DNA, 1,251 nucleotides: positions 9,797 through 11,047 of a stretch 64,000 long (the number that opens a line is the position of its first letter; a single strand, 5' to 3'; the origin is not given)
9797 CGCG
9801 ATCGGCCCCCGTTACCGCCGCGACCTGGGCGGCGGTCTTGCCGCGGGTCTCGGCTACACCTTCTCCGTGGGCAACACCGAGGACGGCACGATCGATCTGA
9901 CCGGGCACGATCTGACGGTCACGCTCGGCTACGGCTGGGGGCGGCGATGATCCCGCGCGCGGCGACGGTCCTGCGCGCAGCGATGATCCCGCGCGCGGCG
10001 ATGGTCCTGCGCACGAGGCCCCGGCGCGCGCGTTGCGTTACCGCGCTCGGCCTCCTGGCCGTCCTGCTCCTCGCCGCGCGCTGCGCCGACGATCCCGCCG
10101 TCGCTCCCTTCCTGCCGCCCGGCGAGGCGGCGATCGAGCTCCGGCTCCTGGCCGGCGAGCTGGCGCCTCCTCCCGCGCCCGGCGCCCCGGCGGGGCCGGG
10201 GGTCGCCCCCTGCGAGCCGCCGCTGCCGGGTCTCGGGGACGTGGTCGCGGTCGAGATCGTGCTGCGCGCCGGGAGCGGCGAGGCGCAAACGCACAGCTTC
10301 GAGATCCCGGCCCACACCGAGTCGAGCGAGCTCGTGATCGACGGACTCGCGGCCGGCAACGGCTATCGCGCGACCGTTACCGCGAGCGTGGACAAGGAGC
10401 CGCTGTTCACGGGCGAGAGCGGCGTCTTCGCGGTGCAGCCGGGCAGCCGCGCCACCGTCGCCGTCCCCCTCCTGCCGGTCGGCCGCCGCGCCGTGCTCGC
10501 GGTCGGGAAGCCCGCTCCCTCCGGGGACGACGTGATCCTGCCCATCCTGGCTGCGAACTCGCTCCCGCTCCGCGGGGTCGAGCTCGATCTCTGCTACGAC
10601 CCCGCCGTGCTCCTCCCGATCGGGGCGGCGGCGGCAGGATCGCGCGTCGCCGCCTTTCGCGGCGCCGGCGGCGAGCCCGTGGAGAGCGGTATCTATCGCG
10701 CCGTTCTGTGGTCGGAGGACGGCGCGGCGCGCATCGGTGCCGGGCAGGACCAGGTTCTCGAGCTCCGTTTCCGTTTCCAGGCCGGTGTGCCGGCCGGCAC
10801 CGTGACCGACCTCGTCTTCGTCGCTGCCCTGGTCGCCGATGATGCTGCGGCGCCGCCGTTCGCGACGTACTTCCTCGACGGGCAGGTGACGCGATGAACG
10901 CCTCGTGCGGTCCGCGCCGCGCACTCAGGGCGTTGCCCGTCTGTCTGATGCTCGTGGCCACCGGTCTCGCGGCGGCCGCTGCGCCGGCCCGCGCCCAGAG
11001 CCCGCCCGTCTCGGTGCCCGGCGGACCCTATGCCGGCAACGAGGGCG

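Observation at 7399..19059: Translationally coupled four-gene module pairing cohesin-like and dockerin-like parts with its own lipoprotein and barrel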

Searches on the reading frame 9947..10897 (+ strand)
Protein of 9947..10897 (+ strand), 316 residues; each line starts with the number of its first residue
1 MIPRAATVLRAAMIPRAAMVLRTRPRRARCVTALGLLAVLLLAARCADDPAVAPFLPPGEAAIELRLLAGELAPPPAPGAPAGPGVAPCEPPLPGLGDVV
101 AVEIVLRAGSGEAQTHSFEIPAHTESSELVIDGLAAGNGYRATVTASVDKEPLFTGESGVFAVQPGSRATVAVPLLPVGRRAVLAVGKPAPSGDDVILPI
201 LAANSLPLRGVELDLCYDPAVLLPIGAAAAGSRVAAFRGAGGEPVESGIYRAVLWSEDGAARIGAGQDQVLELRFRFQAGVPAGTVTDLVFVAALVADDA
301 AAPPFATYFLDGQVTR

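Call 7: search_protein_families(library=pfam, proteins=[window:9947-10897:+], max_evalue=0.1)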
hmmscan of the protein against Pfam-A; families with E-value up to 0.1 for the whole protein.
window:9947-10897:+ (316 aa): 1 family
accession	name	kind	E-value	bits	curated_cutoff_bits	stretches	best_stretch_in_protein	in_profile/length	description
PF00963.24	Cohesin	-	0.0056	17.3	24.1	1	190-313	10-136/139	Cohesin domain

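Call 8: search_protein_families(library=ncbifam, proteins=[window:9947-10897:+], max_evalue=0.1)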
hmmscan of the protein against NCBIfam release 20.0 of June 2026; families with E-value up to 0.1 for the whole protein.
window:9947-10897:+ (316 aa): 0 families

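Call 12: find_homologous_proteins(query=window:9947-10894:+)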
Query window:9947-10894:+ (316 aa): 11 proteins with E <= 0.001 among 8000 candidates.
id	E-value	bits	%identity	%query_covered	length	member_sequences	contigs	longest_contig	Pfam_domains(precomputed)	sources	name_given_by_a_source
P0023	1.7e-176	604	95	96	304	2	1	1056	-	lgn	-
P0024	1.6e-129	450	77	86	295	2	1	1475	-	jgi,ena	-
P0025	3.4e-123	429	71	96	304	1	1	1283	-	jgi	jgi:hypothetical protein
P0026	3.8e-118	412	74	85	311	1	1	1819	-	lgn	-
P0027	2.2e-117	410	70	92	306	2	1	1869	-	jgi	jgi:hypothetical protein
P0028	6.6e-114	398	76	79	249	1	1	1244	-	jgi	jgi:hypothetical protein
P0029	4.1e-71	258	50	91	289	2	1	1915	-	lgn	-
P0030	6.3e-71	257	52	88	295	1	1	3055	-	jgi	jgi:hypothetical protein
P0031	2.3e-69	252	50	90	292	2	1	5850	-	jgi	jgi:hypothetical protein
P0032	1.9e-64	236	47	91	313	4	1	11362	-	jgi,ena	-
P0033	1.4e-53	200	48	73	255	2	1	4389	-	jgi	jgi:hypothetical protein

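Call 36: search_protein_families(library=pfam, alignment_id=A4, max_evalue=0.1)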
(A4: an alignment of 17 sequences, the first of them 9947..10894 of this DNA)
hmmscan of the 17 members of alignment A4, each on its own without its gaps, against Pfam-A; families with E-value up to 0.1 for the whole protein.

A. member 1, window:9947-10894:+ (316 aa): 1 family
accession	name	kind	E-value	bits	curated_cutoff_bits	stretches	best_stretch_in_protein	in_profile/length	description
PF00963.24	Cohesin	-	0.0056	17.3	24.1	1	190-313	10-136/139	Cohesin domain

B. families by the number of members that match (of 17 scanned): 2 families
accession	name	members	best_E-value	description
PF00963.24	Cohesin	12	3.7e-05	Cohesin domain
PF00041.27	fn3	1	0.037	Fibronectin type III domain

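Call 37: search_solved_structures(query=A4, max_evalue=10, show_alignments=2)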
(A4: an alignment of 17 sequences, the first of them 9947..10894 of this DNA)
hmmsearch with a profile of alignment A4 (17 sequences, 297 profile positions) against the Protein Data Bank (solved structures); distinct sequences matched with E-value up to 10: 9.
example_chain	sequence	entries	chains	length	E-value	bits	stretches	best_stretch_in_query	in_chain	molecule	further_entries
8rey_M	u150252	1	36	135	0.033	16.6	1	168-204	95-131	Flagellin-like protein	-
3l8q_A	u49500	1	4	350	0.035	16.6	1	163-222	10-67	Cellulosomal scaffoldin adaptor protein B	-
3f2l_A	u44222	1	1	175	0.08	15.4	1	163-221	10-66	Cellulosomal scaffoldin adaptor protein B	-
1qzn_A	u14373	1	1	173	0.084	15.3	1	163-222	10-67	cellulosomal scaffoldin adaptor protein B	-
1zv9_A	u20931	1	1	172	0.085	15.3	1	163-222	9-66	Cellulosomal scaffoldin adaptor protein B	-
3bwz_A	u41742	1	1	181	0.088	15.3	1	163-222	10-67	Cellulosomal scaffoldin adaptor protein B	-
5g5d_A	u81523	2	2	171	0.15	14.5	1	163-206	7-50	CELLULOSOME ANCHORING PROTEIN COHESIN REGION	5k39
2vn5_A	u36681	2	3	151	0.63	12.4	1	165-268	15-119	SCAFFOLDING PROTEIN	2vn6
1g1k_A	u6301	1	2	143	0.64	12.4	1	165-268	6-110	SCAFFOLDING PROTEIN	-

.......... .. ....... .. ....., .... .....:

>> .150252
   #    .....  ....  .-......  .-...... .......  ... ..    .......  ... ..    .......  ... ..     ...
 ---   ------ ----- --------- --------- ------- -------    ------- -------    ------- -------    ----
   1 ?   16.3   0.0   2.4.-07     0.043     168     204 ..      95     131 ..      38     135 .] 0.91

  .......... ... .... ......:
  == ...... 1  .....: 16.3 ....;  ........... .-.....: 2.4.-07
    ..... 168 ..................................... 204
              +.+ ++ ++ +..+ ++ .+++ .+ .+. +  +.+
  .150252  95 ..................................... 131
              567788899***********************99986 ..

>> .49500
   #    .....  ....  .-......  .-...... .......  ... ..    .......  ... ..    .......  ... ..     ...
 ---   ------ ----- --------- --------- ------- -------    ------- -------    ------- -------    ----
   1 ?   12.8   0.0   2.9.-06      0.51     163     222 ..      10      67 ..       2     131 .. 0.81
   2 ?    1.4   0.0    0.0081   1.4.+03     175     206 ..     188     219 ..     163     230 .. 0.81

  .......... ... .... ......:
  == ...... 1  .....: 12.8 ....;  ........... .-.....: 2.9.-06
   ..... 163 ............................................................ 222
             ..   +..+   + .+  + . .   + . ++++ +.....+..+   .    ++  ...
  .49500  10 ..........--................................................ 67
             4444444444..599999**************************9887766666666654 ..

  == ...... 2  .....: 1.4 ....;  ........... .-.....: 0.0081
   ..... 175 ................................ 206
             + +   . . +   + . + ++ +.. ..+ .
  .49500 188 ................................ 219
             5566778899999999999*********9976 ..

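Call 55: predict_structure(alignment_id=A6)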
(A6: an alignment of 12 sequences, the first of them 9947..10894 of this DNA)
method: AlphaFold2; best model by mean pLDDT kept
length: 316 residues; sequences in the alignment: 12
mean_pLDDT: 82.3   pTM: 0.73
mean pLDDT of the five models: 82.3, 80.8, 80.8, 80.2, 78.6
residues with pLDDT >= 90: 173; 70-90: 76; 50-70: 36; < 50: 31
segments of 3 or more residues with pLDDT < 50: 1-25, 80-85
pLDDT, mean of each block of 10 residues (from residue 1): 39 35 46 66 68 84 84 65 55 73 94 93 82 90 94 94 91 92 94 93 94 93 95 95 86 94 94 95 89 90 89 89
secondary structure, 60 per line:
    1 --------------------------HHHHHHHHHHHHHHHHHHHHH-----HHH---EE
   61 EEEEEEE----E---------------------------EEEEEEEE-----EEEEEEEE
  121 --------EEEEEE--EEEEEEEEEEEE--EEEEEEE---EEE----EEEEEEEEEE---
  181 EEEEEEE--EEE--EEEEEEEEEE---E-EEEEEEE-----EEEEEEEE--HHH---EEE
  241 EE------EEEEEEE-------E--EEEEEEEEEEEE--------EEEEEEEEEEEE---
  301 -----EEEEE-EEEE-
elements in order: H27-47 E59-67 E100-107 E113-120 E129-134 E137-148 E151-157 E161-163 E168-177 E181-187 E190-192 E195-204 E210-216 E222-229 E238-242 E249-255 E266-277 E286-297 E306-310 E312-315

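Call 59: fold_search(model_id=the predicted structure, library=pdb)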
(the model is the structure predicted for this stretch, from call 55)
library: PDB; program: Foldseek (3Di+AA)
matches with E <= 10: 1437; with E <= 0.001: 89
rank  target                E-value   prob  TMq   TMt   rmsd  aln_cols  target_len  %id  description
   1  3l8q_D                1.5e-06  1.00  0.33  0.31  12.6       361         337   10  Structure analysis of the type II cohesin dyad from the adaptor ScaA scaffoldin of Acetivibrio cellulolyticus (released 2010-05-05)
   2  4hss_B                3.4e-06  1.00  0.26  0.22  13.5       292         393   12  Structure of the Full-Length Major Pilin SpaD from Corynebacterium diphtheriae (released 2013-11-13)
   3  4dh2_C                4.2e-06  1.00  0.29  0.54   5.8       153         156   12  Crystal structure of Coh-OlpC(Cthe_0452)-Doc435(Cthe_0435) complex: A novel type I Cohesin-Dockerin complex from Clost (released 2012-11-28)
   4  4uyq_A                4.6e-06  1.00  0.36  0.74   3.2       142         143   15  High resolution structure of the third cohesin ScaC in complex with the ScaB dockerin with a mutation in the C-termina (released 2015-04-15)
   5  6kgd_A                4.6e-06  1.00  0.35  0.71   4.1       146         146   17  Crystal structure of CaDoc0917(R49D)-CaCohA2 complex at pH 8.0 (released 2020-07-08)
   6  4ums                  4.6e-06  1.00  0.34  0.64   4.2       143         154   18  The crystal structure of the seventh ScaB type I cohesin from Pseudobacteroides cellulosolvens (released 2015-05-06)
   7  6kgc_A                5.3e-06  1.00  0.35  0.73   3.4       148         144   18  Crystal structure of CaDoc0917(R49D)-CaCohA2 complex at pH 5.4 (released 2020-07-08)
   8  4dh2_A                5.3e-06  1.00  0.33  0.60   4.2       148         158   16  Crystal structure of Coh-OlpC(Cthe_0452)-Doc435(Cthe_0435) complex: A novel type I Cohesin-Dockerin complex from Clost (released 2012-11-28)
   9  5lxv_C                5.6e-06  1.00  0.36  0.61   4.2       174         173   13  Crystal structure of Ruminococcus flavefaciens scaffoldin C cohesin in complex with a dockerin from an uncharacterized (released 2016-10-19)
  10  4hss_A                5.9e-06  1.00  0.27  0.22  14.6       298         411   12  Structure of the Full-Length Major Pilin SpaD from Corynebacterium diphtheriae (released 2013-11-13)
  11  3l8q_A                6.5e-06  1.00  0.32  0.30  11.9       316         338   10  Structure analysis of the type II cohesin dyad from the adaptor ScaA scaffoldin of Acetivibrio cellulolyticus (released 2010-05-05)
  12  2xdh                  7.5e-06  1.00  0.33  0.69   4.0       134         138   17  Non-cellulosomal cohesin from the hyperthermophilic archaeon Archaeoglobus fulgidus (released 2010-05-26)
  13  6kgf_C                8.2e-06  1.00  0.35  0.72   3.4       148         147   18  Crystal structure of CaDoc0917(R16D)-CaCohA2 complex at pH 8.2 (released 2020-07-08)
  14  4uyp_C                8.7e-06  1.00  0.37  0.74   3.1       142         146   14  High resolution structure of the third cohesin ScaC in complex with the ScaB dockerin with a mutation in the N-termina (released 2015-04-15)
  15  4uyp_A                9.1e-06  1.00  0.36  0.74   3.2       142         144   14  High resolution structure of the third cohesin ScaC in complex with the ScaB dockerin with a mutation in the N-termina (released 2015-04-15)
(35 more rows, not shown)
